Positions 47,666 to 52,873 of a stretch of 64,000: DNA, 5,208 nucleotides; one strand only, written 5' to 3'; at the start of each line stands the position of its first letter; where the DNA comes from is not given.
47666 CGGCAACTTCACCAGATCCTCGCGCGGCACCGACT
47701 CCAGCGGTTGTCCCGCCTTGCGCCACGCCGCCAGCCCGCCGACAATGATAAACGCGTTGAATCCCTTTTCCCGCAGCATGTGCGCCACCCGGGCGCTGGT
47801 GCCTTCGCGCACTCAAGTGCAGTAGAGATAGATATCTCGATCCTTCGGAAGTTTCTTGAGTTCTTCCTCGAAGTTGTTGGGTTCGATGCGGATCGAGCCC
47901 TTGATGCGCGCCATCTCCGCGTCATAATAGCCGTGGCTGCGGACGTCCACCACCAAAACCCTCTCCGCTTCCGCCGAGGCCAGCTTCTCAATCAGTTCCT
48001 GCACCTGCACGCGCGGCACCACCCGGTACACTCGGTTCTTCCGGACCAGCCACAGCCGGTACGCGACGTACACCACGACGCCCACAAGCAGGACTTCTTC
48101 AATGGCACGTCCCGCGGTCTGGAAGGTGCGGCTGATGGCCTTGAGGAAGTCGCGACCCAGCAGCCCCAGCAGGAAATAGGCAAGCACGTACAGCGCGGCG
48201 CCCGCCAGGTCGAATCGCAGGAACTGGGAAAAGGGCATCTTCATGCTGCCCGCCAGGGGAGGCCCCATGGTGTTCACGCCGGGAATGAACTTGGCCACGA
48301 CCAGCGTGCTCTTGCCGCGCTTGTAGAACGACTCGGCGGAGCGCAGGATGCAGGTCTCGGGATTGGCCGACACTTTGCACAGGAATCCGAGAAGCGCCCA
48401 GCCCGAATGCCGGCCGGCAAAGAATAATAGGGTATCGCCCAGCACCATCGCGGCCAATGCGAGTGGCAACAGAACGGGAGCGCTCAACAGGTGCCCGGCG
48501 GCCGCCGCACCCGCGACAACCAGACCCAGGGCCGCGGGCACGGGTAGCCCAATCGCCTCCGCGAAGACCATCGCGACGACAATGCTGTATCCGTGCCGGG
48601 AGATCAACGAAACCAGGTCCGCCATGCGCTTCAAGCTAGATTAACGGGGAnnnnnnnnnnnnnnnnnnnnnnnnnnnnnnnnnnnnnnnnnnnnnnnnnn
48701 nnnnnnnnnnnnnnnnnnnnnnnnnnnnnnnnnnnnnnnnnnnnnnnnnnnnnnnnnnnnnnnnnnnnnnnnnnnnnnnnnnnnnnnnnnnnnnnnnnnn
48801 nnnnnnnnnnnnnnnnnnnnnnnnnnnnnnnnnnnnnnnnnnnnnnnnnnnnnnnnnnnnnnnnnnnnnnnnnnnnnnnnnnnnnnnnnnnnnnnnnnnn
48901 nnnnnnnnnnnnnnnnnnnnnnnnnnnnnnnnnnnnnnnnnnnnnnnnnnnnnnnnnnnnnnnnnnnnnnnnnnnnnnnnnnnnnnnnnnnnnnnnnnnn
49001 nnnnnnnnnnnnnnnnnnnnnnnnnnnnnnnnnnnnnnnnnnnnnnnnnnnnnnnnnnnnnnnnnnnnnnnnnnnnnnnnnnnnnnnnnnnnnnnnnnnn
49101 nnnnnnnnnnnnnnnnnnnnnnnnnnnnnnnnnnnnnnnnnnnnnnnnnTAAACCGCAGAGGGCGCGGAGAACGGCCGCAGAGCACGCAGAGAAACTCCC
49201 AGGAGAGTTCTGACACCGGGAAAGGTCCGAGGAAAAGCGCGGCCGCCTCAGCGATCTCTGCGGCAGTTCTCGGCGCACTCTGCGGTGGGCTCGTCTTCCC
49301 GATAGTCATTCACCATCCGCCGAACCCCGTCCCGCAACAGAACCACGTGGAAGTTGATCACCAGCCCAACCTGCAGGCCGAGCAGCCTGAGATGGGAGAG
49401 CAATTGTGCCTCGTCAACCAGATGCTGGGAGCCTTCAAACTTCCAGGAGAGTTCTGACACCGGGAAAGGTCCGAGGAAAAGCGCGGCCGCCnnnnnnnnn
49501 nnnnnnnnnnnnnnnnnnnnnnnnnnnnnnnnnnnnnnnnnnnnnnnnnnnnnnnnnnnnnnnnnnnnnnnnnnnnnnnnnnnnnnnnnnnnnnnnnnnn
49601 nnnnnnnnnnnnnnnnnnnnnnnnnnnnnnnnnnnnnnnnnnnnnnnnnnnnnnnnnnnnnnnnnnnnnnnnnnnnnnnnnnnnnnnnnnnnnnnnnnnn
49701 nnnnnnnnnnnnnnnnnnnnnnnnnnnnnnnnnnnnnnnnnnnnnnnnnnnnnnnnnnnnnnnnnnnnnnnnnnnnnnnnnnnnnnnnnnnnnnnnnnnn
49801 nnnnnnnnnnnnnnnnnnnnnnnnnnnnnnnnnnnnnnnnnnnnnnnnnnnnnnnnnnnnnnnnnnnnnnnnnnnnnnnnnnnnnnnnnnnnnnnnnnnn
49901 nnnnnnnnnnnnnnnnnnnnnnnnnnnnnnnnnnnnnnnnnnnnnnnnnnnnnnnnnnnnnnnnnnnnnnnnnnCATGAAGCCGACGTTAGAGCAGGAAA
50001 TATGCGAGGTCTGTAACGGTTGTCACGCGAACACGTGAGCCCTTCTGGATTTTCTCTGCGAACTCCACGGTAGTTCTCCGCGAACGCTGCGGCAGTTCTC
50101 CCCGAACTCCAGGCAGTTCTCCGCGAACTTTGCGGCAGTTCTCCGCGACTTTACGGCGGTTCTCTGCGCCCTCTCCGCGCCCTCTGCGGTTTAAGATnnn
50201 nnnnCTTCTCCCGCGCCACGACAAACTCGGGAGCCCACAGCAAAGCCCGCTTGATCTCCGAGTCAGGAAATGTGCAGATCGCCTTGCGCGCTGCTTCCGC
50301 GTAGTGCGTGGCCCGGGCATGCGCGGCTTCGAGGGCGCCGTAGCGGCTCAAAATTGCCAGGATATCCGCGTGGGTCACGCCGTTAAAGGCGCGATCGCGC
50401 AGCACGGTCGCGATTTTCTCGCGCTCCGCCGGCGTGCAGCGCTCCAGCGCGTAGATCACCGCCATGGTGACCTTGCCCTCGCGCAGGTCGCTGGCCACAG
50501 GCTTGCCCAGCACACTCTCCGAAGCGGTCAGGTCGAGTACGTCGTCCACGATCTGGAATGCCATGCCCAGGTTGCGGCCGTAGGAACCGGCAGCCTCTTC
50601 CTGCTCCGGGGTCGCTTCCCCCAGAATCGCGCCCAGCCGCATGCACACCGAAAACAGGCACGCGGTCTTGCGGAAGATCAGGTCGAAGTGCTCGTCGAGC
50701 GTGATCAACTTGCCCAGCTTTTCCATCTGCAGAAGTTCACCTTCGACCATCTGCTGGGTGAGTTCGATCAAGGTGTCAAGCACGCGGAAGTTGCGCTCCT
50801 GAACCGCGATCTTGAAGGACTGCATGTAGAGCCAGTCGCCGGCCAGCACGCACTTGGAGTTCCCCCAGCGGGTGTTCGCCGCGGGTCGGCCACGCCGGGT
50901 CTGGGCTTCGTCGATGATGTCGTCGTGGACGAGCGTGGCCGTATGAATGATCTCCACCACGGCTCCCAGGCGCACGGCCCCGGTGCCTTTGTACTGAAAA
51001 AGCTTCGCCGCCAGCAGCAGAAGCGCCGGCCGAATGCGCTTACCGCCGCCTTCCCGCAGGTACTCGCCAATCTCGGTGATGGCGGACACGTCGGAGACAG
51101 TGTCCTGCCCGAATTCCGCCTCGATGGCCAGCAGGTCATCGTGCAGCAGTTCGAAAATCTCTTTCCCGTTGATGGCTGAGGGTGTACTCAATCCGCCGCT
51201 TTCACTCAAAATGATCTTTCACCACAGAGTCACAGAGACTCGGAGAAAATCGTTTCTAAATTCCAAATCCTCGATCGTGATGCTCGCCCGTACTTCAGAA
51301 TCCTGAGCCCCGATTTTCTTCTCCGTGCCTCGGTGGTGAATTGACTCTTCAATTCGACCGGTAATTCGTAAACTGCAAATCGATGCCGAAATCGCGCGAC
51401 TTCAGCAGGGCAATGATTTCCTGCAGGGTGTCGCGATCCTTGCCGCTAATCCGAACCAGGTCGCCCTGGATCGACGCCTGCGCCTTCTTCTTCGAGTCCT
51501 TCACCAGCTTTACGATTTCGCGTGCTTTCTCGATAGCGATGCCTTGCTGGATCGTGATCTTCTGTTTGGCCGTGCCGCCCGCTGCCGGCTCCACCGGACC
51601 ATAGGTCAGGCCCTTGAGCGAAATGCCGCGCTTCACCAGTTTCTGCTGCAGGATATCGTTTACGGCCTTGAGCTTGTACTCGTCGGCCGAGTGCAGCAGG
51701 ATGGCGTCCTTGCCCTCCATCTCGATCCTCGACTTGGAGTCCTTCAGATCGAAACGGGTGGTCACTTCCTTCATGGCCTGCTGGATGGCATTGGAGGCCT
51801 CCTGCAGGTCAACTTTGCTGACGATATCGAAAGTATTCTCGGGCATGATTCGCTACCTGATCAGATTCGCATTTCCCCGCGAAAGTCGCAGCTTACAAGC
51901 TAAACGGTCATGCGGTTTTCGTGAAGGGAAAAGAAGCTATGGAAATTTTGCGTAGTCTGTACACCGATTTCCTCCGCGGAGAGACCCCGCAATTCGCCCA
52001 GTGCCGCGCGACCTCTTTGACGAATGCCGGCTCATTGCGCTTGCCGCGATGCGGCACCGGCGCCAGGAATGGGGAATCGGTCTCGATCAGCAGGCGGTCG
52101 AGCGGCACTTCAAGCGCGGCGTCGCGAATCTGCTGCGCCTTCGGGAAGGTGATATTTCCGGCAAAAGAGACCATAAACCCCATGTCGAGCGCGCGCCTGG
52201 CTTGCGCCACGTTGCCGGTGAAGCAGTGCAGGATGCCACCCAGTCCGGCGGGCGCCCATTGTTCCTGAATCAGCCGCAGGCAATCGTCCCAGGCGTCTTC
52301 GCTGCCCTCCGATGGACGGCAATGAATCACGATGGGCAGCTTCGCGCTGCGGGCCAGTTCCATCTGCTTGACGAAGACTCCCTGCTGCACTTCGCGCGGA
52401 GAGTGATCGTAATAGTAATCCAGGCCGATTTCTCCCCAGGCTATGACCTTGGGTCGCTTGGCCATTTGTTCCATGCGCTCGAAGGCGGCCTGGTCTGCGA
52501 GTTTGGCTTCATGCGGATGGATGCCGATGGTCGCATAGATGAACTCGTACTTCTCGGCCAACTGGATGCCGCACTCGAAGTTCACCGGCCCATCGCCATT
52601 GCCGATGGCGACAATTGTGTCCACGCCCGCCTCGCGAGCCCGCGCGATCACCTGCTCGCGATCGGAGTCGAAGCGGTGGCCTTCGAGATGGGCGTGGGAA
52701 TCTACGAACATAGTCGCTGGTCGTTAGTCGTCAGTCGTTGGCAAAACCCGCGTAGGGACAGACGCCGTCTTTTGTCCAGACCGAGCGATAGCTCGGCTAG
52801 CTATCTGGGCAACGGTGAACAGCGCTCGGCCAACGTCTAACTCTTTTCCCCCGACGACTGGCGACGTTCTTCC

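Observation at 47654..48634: Candidate selenoprotein: DedA-rhodanese fusion with UGA at the catalytic Cys position and a SECIS-like hairpin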

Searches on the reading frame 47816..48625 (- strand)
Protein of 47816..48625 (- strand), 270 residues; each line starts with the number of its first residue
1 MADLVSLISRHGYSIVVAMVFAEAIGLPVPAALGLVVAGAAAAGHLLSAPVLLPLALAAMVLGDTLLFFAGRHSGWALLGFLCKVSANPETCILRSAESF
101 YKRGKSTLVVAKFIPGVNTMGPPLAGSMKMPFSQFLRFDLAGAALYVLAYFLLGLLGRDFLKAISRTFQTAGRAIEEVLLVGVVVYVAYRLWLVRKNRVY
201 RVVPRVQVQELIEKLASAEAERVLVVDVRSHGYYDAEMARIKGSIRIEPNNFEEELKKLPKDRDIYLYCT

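Call 58: find_encoding_contigs(protein=window:47816-48625:-, flank=1000, max_places=4)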
Protein window:47816-48625:- (270 aa): no gene with exactly this product is on record in the collection.

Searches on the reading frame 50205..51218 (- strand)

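Call 24: search_protein_families(library=pfam, proteins=[window:50205-51218:-], max_evalue=0.0001)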
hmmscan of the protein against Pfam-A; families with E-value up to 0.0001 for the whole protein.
window:50205-51218:- (338 aa): 1 family
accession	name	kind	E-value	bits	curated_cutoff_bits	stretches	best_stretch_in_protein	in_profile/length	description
PF00348.22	polyprenyl_synt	-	9.8e-73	244.9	27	1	46-276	3-237/251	Polyprenyl synthetase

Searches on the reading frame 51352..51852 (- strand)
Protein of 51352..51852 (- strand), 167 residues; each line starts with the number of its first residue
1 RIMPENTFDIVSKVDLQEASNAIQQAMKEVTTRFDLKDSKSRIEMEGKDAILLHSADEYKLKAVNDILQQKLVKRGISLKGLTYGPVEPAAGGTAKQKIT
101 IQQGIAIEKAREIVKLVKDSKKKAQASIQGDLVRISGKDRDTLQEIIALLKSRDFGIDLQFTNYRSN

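Call 24: search_protein_families(library=pfam, proteins=[window:51352-51852:-], max_evalue=0.0001)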
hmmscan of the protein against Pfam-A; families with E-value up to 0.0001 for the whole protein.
window:51352-51852:- (167 aa): 1 family
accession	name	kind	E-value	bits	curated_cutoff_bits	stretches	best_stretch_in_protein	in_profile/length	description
PF04461.18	DUF520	-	2.5e-61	207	23.2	1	7-165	2-161/161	Protein of unknown function (DUF520)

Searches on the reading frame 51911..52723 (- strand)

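Call 24: search_protein_families(library=pfam, proteins=[window:51911-52723:-], max_evalue=0.0001)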
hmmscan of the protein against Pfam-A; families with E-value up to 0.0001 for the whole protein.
window:51911-52723:- (271 aa): 1 family
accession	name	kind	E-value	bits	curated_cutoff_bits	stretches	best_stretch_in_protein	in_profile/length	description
PF01026.27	TatD_DNase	-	2.4e-75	253.6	27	1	7-245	1-232/253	TatD related DNase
